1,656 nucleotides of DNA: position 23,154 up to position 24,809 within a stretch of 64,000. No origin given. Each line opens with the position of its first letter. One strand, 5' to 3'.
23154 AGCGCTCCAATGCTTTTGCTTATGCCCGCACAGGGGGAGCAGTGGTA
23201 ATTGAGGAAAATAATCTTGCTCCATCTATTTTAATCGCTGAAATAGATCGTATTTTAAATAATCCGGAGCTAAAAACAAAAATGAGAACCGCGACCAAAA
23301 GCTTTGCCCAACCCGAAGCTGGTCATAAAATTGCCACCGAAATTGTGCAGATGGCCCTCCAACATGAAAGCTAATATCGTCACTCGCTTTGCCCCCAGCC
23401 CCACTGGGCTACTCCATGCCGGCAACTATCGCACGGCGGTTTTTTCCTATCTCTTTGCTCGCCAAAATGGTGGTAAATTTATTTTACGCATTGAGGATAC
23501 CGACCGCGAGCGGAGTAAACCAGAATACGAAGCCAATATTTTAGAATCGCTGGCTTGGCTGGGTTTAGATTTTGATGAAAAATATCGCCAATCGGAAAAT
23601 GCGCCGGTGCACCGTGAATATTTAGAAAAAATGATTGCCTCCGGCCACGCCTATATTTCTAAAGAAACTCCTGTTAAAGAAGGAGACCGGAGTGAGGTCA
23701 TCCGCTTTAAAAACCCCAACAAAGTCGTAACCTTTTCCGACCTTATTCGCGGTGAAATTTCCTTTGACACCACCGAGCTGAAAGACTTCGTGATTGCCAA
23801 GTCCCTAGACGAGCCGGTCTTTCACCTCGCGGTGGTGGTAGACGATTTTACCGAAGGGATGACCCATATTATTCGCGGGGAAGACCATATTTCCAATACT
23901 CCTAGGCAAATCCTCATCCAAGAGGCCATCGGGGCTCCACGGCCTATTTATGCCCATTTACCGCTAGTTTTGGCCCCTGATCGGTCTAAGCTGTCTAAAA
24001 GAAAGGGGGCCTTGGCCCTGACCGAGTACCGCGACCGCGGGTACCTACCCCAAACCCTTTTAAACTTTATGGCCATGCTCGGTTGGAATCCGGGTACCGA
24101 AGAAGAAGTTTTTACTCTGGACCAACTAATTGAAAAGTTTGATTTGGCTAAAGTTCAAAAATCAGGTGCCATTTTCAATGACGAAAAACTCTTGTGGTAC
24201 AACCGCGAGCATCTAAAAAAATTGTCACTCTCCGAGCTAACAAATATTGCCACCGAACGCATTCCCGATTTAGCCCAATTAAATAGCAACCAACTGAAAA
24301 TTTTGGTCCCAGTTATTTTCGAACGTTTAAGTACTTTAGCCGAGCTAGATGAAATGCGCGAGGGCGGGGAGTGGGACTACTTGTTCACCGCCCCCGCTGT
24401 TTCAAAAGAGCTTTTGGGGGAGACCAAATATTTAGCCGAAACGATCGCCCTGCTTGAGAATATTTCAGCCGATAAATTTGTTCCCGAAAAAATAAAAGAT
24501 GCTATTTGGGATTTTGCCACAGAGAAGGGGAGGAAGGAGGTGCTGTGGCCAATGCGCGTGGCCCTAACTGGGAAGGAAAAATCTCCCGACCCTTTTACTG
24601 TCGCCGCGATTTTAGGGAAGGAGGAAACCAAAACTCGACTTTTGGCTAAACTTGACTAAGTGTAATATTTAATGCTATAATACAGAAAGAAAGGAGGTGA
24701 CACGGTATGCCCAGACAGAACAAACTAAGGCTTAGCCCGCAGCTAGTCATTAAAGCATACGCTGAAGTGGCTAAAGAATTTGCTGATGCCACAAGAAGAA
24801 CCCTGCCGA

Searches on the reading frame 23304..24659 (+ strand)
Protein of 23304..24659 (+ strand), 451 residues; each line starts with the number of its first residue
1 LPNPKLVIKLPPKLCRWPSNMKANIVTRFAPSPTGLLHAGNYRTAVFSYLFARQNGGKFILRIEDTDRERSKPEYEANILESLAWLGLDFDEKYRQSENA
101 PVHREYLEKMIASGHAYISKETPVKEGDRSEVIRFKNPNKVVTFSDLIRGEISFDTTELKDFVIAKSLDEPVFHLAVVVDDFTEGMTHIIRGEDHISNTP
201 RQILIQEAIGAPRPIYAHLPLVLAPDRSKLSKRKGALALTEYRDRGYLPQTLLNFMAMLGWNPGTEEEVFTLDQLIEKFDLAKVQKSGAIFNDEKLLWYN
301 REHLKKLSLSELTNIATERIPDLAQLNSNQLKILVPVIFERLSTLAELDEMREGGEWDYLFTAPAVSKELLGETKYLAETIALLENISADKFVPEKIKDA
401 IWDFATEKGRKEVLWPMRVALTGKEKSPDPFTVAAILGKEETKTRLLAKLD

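Call 76: search_protein_families(library=pfam, proteins=[window:23304-24659:+], max_evalue=0.001)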
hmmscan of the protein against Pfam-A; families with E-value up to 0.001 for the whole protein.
window:23304-24659:+ (451 aa): 2 families
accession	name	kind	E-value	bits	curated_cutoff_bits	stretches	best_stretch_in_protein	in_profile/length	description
PF00749.27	tRNA-synt_1c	-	9.7e-83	278.1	23.4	2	126-298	139-314/314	tRNA synthetases class I (E and Q), catalytic domain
PF19269.4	Anticodon_2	-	1.3e-16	61.7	23.6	1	324-446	10-137/141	Anticodon binding domain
